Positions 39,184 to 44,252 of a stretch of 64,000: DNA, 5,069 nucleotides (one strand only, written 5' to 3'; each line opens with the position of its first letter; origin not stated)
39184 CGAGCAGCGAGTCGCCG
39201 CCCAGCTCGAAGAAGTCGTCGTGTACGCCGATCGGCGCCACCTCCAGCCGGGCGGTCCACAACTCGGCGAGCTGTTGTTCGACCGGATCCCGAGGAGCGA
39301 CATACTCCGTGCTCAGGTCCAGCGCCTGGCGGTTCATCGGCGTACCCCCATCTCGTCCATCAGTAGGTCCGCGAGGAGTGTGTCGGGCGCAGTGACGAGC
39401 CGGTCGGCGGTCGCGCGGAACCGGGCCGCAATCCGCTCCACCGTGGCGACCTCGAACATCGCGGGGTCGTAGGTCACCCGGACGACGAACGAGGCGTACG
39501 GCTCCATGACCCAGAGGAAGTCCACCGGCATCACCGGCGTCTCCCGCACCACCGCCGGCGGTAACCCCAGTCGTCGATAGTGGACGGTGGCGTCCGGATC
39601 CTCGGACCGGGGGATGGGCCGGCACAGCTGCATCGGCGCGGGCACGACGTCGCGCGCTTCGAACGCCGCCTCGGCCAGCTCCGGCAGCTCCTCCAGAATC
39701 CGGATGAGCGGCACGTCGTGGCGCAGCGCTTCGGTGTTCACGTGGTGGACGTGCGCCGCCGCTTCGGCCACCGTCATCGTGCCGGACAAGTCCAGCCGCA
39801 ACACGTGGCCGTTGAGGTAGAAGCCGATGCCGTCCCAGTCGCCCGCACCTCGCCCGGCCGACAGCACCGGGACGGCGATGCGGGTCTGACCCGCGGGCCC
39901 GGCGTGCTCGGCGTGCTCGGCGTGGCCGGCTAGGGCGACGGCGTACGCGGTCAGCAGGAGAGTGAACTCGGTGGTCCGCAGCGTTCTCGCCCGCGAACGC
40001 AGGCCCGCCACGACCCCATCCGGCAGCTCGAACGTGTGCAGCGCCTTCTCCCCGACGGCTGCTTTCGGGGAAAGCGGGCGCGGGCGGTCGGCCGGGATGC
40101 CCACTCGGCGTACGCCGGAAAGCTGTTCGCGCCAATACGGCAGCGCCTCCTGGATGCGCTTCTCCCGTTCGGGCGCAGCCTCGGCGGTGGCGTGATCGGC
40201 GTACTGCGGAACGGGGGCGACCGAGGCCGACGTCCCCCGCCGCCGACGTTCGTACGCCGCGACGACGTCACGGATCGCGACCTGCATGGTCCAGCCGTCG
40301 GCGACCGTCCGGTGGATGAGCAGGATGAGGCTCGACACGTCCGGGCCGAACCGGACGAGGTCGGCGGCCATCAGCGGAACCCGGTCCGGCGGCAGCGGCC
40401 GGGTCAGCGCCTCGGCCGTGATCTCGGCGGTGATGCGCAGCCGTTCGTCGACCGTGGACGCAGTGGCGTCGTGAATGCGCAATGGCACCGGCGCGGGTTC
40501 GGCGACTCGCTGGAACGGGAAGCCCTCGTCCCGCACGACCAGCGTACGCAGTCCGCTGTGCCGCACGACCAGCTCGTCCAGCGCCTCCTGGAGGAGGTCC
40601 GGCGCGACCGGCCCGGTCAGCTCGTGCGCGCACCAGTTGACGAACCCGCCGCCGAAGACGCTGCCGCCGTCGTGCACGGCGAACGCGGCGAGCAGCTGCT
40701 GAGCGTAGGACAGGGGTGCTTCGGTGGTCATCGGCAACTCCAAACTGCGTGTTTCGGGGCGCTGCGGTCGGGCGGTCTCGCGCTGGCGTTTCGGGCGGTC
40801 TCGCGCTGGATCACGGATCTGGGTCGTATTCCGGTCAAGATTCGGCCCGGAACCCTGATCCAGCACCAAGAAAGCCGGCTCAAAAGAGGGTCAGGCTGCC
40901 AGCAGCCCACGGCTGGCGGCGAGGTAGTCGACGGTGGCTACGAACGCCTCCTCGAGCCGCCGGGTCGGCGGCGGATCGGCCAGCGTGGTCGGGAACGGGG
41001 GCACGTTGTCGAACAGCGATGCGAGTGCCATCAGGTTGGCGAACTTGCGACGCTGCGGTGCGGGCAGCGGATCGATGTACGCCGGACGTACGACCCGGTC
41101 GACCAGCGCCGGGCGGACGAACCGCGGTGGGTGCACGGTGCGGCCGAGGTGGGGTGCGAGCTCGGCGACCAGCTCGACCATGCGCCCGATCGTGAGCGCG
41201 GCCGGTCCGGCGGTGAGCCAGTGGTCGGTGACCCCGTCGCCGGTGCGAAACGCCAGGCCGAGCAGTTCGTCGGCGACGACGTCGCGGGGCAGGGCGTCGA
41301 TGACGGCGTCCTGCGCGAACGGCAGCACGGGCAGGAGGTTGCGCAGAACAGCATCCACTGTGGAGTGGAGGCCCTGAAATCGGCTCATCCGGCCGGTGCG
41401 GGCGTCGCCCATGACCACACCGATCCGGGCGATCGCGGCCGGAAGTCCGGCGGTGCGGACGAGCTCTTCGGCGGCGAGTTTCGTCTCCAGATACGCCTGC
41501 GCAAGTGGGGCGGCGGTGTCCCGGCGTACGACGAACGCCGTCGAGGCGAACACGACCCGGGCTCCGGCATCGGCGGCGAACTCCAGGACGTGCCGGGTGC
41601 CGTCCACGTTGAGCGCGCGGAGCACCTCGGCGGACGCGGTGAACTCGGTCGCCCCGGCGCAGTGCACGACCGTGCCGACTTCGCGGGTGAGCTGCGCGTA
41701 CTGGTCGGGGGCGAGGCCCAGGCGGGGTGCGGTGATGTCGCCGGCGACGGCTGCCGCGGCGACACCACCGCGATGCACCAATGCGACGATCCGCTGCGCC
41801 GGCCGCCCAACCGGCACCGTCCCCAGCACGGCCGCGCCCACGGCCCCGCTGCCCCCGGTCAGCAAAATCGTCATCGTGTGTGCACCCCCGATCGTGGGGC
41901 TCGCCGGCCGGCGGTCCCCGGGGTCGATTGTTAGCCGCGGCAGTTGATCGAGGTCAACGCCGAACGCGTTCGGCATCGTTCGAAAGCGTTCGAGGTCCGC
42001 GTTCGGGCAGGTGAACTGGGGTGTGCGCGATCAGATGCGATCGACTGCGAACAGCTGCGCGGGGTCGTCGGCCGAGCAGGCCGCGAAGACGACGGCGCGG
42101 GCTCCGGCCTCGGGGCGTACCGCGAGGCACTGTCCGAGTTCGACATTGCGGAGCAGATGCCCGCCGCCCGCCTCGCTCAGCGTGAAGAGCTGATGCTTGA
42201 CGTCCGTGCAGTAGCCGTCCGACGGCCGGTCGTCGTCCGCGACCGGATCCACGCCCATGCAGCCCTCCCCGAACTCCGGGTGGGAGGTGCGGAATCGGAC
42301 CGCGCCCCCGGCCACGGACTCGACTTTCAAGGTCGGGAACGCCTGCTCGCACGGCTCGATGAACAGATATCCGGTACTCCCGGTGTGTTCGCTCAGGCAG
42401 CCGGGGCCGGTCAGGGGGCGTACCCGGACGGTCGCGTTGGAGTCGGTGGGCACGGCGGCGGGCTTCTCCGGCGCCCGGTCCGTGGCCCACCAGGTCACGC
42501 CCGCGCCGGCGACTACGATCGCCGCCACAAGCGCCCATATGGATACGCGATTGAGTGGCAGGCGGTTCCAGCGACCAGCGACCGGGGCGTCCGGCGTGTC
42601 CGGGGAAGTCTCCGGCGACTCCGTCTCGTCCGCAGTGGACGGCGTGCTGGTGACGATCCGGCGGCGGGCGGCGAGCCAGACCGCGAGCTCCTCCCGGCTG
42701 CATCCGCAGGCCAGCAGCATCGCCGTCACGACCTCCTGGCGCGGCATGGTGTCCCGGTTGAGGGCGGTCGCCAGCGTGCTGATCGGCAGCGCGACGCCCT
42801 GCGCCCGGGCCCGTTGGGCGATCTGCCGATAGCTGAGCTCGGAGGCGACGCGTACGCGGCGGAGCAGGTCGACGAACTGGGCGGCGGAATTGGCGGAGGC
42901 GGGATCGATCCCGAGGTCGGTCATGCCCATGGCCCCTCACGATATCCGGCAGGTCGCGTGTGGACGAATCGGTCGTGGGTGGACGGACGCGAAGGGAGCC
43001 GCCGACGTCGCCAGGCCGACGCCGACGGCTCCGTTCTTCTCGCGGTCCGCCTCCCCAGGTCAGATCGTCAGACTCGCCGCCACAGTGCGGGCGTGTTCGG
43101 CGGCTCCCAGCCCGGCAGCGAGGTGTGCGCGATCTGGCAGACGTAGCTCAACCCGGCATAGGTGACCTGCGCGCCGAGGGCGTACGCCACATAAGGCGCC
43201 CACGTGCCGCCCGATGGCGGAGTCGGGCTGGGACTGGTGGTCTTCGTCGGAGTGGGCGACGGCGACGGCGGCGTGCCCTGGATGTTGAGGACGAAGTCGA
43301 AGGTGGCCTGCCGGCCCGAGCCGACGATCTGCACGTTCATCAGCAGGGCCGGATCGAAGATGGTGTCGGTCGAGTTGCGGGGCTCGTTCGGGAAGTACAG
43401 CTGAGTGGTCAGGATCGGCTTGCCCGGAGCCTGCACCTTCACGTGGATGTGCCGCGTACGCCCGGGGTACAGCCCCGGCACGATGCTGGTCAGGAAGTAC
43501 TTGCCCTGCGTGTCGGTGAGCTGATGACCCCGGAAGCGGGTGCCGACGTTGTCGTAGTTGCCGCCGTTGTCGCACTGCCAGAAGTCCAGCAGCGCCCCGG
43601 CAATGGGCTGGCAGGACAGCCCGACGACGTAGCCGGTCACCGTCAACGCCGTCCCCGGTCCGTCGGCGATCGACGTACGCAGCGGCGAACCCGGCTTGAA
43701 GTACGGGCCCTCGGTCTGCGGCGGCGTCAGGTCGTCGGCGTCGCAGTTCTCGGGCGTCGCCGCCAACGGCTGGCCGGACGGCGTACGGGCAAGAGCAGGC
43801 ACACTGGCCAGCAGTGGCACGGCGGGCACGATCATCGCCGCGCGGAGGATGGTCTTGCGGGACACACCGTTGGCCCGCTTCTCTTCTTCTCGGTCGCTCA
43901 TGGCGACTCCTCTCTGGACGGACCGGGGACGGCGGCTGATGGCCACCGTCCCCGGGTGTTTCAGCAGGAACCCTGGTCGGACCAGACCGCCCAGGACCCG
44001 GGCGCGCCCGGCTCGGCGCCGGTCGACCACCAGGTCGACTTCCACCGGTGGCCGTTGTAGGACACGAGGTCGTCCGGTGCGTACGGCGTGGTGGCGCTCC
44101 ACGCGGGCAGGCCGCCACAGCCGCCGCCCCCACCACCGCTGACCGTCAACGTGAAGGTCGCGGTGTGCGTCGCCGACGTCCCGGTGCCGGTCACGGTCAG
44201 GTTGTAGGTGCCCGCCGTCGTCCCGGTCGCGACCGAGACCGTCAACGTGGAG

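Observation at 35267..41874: Six-gene, fully dissociated NRPS-like line: A, C, P450, PCP, C-variant and reductase each as a separate small protein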

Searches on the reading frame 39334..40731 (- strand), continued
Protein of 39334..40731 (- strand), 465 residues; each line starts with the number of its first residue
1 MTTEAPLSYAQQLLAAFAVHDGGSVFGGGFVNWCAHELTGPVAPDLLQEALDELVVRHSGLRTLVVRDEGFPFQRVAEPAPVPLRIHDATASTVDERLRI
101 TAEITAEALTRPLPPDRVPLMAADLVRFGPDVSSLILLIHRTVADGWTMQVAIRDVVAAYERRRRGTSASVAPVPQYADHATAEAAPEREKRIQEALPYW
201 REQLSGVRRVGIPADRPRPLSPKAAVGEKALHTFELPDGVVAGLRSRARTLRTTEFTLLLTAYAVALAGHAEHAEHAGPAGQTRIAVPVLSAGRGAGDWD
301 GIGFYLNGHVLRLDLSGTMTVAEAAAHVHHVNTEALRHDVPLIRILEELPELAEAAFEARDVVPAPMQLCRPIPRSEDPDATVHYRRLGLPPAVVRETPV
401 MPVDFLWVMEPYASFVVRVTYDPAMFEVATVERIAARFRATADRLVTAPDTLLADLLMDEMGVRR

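Call 59: fold_search(model_id=the predicted structure, library=pdb)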
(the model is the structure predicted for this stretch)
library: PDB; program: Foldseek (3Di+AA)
matches with E <= 10: 690; with E <= 0.001: 232
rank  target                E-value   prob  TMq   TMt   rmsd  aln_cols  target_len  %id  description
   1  4znm_B                9.9e-31  1.00  0.78  0.81   3.8       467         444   27  Crystal structure of SgcC5 protein from Streptomyces globisporus (apo form) (released 2015-05-27)
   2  4znm_A                3.8e-30  1.00  0.78  0.82   3.8       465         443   28  Crystal structure of SgcC5 protein from Streptomyces globisporus (apo form) (released 2015-05-27)
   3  6p1j_A                6.7e-29  1.00  0.73  0.38   4.4       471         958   24  The structure of condensation and adenylation domains of teixobactin-producing nonribosomal peptide synthetase Txo2 se (released 2019-05-29)
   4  6p1j_B                2.5e-28  1.00  0.73  0.38   4.6       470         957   25  The structure of condensation and adenylation domains of teixobactin-producing nonribosomal peptide synthetase Txo2 se (released 2019-05-29)
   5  8z0r_B                2.8e-28  1.00  0.73  0.77   4.7       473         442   22  Cryo-EM structure of tetramer HtmB2-CT (released 2025-03-19)
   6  8z0q_C                5.2e-28  1.00  0.75  0.79   4.4       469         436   22  Cryo-EM structure of dimer HtmB2-CT (released 2025-03-19)
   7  5u89_A                6.9e-28  1.00  0.69  0.34   5.0       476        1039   24  Crystal structure of a cross-module fragment from the dimodular NRPS DhbF (released 2017-05-10)
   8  8fx7_A                4.8e-27  1.00  0.71  0.65   4.9       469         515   24  Non-ribosomal PCP-C didomain (ester stabilised leucine) acceptor bound state (released 2023-06-21)
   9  8fx7_B                7.1e-27  1.00  0.72  0.65   4.7       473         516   23  Non-ribosomal PCP-C didomain (ester stabilised leucine) acceptor bound state (released 2023-06-21)
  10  8fx6_B                8.4e-27  1.00  0.72  0.66   4.7       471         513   25  Non-ribosomal PCP-C didomain (amide stabilised leucine) acceptor bound state (released 2023-06-21)
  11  7kw2_B                2.0e-26  1.00  0.71  0.66   4.6       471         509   25  Non-ribosomal didomain (holo-PCP-C) acceptor bound state, R2577G (released 2021-03-24)
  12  7kw2_A                2.8e-26  1.00  0.70  0.64   5.0       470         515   24  Non-ribosomal didomain (holo-PCP-C) acceptor bound state, R2577G (released 2021-03-24)
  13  8z0q_D                4.0e-26  1.00  0.74  0.76   4.5       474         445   22  Cryo-EM structure of dimer HtmB2-CT (released 2025-03-19)
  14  9bfd_B                4.4e-26  1.00  0.70  0.34   5.2       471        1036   18  Tyrocidine synthetase modules 1 and 2 crosslinked in the condensation state, complex A (released 2024-10-09)
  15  7kvw_A                9.6e-26  1.00  0.71  0.65   4.9       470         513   24  Non-ribosomal didomain (holo-PCP-C) acceptor bound state (released 2021-03-24)
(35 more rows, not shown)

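Call 63: search_protein_representatives(protein=window:39334-40731:-)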
Query: 465 residues. Proteins with E-value up to 0.001 (for the whole library): 58849; up to 1e-10: 38305; up to 1e-30: 8713. The best 150 are listed.
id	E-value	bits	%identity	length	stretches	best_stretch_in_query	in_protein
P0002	6.0e-243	823.2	85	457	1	1-456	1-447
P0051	2.4e-221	752.0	33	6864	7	4-456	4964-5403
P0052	8.9e-171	585.4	31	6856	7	5-445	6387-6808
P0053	6.2e-165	566.1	34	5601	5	38-461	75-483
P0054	2.6e-162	557.5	31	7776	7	5-351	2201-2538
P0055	9.1e-160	549.1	31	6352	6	3-446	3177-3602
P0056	3.9e-155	533.8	32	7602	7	34-441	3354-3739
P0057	5.8e-153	526.6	29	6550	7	3-351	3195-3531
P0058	2.4e-152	524.6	30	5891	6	35-352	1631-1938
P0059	3.0e-152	524.3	32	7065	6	4-350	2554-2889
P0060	6.1e-152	523.3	28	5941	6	5-456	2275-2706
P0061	4.1e-150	517.2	29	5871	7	7-458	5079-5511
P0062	4.2e-148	510.6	33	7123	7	6-339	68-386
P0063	1.9e-146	505.2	33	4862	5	6-350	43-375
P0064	1.8e-143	495.4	28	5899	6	6-456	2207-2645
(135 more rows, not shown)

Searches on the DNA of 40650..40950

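Call 95: search_rna_families(source=window, start=40650, end=40950, threshold=evalue, max_evalue=1)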
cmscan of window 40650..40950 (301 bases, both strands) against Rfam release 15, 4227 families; matches with E-value up to 1: 1.
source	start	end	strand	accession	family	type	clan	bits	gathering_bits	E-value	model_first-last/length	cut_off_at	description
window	40792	40878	+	RF00848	mir-61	Gene; miRNA;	-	20.1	77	0.19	1-85/85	no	mir-61 microRNA precursor family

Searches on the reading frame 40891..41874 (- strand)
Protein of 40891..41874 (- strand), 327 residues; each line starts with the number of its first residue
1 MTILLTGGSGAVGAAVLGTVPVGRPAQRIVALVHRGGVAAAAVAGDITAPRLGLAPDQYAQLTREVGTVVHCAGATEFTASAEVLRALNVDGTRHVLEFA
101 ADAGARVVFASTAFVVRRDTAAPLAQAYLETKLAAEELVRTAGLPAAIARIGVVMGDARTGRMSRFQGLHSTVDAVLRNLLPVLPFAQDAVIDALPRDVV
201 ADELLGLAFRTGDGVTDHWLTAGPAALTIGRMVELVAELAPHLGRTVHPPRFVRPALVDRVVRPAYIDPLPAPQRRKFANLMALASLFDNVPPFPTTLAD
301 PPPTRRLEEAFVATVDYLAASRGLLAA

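Call 10: search_protein_families(library=pfam, proteins=[window:40891-41874:-], max_evalue=0.01)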
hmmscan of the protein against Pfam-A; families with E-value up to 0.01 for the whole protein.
window:40891-41874:- (327 aa): 5 families
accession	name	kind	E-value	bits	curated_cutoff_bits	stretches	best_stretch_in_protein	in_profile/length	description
PF07993.18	NAD_binding_4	-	9.8e-32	110.5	20.1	1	42-202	65-256/258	Male sterility protein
PF01370.27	Epimerase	-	1.4e-09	38.2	20.9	1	3-158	1-176/240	NAD dependent epimerase/dehydratase family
PF04321.23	RmlD_sub_bind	-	3.8e-08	33.2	27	1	1-169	1-166/287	RmlD substrate binding domain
PF01073.25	3Beta_HSD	-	0.00035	20.1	22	1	57-118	58-122/280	3-beta hydroxysteroid dehydrogenase/isomerase family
PF13460.12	NAD_binding_10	-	0.00054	20.3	27.2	1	56-161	51-153/184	NAD(P)H-binding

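Call 22: search_solved_structures(query=window:40891-41874:-, max_evalue=0.001, show_alignments=2)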
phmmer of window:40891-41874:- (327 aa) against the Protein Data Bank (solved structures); distinct sequences matched with E-value up to 0.001: 3.
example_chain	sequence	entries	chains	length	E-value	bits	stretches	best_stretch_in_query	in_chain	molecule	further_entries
4u7w_A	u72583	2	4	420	1.1e-13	54.6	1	42-218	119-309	MxaA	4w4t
8v1x_A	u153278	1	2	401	1.9e-12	50.5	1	41-241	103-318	Type I polyketide synthase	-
8aep_A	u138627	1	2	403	3.1e-05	26.8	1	46-206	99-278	Acetyl-CoA synthetase-like protein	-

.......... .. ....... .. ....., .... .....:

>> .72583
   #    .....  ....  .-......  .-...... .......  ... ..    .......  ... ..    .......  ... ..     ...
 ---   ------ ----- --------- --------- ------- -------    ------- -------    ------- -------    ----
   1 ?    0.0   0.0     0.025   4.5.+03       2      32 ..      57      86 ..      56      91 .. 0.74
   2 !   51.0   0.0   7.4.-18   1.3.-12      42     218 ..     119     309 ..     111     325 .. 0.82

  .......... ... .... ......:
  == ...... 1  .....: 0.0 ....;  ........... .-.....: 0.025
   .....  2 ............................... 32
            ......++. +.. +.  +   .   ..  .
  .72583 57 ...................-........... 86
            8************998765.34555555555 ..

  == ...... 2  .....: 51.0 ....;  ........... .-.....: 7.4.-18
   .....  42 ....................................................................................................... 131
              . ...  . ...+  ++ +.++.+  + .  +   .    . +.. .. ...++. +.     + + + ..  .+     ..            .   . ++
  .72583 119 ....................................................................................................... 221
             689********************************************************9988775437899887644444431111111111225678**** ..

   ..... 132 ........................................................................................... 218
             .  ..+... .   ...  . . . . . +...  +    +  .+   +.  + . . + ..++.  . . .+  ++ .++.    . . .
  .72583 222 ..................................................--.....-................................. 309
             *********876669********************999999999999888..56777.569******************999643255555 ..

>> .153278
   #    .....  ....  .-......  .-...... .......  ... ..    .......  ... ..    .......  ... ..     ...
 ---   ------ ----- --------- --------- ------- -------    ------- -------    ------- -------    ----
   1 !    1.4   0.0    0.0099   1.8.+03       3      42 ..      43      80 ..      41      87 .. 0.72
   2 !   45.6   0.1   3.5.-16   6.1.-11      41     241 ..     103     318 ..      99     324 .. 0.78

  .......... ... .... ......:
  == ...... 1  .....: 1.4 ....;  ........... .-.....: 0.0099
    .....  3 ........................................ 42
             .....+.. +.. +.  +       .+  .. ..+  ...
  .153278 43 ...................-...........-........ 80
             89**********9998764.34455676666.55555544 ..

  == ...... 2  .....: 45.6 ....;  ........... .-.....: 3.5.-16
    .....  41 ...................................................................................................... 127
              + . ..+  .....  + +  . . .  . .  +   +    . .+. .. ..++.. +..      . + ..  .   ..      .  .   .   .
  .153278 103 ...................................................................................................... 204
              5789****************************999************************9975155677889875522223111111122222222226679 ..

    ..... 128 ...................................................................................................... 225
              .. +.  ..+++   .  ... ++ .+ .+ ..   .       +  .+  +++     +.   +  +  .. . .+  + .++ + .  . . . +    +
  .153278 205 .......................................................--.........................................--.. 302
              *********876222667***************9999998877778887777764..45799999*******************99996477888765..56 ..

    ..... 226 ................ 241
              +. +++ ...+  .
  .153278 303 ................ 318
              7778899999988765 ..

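Call 32: search_protein_families(library=ncbifam, proteins=[window:40891-41874:-], max_evalue=0.001)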
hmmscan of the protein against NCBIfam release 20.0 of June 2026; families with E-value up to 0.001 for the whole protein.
window:40891-41874:- (327 aa): 9 families
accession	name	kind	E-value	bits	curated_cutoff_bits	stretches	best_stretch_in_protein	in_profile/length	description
TIGR01746.1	Thioester-redct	subfamily_domain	2.6e-25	89.4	213.35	1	42-237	65-278/371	thioester reductase domain-containing protein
NF005539.0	PRK07201.1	equivalog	3.4e-22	79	549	1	4-245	4-270/657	SDR family oxidoreductase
NF038078.1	NRPS_MxcG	equivalog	1.7e-09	35.5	2300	1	41-165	1145-1285/1442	myxochelin non-ribosomal peptide synthetase MxcG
NF041293.1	G6PDh_Azf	equivalog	5.5e-08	32.5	400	1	2-118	4-121/252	NAD-dependent glucose-6-phosphate dehydrogenase Azf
TIGR03443.1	alpha_am_amid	equivalog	2.2e-07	28.6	1030.1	1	42-111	1039-1109/1390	L-aminoadipate-semialdehyde dehydrogenase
TIGR01214.1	rmlD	equivalog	2.5e-06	26.8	224.05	1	2-159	1-155/285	dTDP-4-dehydrorhamnose reductase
TIGR03466.1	HpnA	hypoth_equivalog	5.2e-05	22.3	367.65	1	1-118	1-119/327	hopanoid-associated sugar epimerase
NF042422.1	oxyalk_red_OleD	equivalog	9e-05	22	580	1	1-121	1-119/329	2-alkyl-3-oxoalkanoate reductase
NF041592.1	carboxyl_red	equivalog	0.00041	18.1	1300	0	42-116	836-911/1160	carboxylic acid reductase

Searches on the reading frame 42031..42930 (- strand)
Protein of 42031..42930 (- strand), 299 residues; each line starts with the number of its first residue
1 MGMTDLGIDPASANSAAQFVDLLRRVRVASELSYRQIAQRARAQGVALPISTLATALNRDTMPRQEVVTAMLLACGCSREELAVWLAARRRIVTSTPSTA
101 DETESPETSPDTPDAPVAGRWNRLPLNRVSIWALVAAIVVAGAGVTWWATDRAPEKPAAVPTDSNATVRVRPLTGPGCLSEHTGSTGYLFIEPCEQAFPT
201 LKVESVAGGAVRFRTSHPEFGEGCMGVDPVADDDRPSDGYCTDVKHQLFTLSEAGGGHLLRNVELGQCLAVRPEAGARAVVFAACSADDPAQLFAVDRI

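Call 10: search_protein_families(library=pfam, proteins=[window:42031-42930:-], max_evalue=0.01)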
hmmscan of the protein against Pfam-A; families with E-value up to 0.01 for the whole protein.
window:42031-42930:- (299 aa): 2 families
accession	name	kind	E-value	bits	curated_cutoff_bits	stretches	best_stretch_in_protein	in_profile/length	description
PF13560.12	HTH_31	-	1e-06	29.4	27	1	18-84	1-63/64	Helix-turn-helix domain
PF00652.28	Ricin_B_lectin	-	0.0069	17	29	0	240-297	30-85/126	Ricin-type beta-trefoil lectin domain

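Call 32: search_protein_families(library=ncbifam, proteins=[window:42031-42930:-], max_evalue=0.001)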
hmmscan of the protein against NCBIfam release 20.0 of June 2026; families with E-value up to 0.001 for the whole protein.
window:42031-42930:- (299 aa): 0 families

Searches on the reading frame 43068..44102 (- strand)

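Call 10: search_protein_families(library=pfam, proteins=[window:43068-44102:-], max_evalue=0.01)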
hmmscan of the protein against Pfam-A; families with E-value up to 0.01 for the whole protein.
window:43068-44102:- (344 aa): 2 families
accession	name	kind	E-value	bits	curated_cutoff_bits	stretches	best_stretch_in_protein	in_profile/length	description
PF00775.27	Dioxygenase_C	-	9.9e-18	64.7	27.3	1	146-257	23-161/182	Dioxygenase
PF02839.19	CBM_5_12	-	6.9e-15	55.2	26.2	1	300-341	1-43/44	Carbohydrate-binding module family 5/12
